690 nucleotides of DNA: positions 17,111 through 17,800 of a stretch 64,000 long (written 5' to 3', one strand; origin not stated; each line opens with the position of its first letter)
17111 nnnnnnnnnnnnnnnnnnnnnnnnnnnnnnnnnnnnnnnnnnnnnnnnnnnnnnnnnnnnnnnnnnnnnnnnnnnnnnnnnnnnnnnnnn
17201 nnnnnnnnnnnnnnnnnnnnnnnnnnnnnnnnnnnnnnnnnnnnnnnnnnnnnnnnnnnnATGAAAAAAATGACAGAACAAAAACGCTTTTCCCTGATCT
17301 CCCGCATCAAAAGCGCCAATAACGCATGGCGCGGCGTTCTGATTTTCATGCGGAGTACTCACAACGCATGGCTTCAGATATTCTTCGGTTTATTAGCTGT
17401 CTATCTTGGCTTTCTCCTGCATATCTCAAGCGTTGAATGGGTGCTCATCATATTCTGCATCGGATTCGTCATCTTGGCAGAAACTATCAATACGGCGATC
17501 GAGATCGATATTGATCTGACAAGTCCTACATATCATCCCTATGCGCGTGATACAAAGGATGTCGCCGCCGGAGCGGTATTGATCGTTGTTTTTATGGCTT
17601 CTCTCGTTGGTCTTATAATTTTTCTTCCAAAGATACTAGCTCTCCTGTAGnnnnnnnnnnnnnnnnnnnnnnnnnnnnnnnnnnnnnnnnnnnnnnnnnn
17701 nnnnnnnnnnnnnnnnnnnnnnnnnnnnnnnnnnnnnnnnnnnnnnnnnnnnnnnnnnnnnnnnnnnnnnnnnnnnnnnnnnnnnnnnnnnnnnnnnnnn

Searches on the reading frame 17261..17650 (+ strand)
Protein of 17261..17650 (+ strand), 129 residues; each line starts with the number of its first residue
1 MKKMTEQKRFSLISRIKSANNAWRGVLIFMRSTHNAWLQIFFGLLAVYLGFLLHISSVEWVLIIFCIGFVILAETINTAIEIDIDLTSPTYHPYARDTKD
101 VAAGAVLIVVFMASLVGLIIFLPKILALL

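Call 3: search_protein_families(library=pfam, proteins=[window:17261-17650:+], max_evalue=1)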
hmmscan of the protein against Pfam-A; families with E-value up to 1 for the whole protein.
window:17261-17650:+ (129 aa): 3 families
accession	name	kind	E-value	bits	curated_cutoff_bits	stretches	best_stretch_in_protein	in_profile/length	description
PF01219.24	DAGK_prokar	-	8.1e-31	106.3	22.3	1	21-121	2-102/102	Prokaryotic diacylglycerol kinase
PF11127.14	YgaP-like_TM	-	0.091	13.4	25.3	1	33-71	7-45/66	Inner membrane protein YgaP-like, transmembrane domain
PF07835.17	COX4_pro_2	-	0.26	11.9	22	1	77-113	7-43/46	Bacterial aa3 type cytochrome c oxidase subunit IV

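Call 4: search_protein_families(library=ncbifam, proteins=[window:17261-17650:+], max_evalue=1)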
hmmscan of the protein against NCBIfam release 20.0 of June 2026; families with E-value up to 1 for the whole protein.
window:17261-17650:+ (129 aa): 0 families
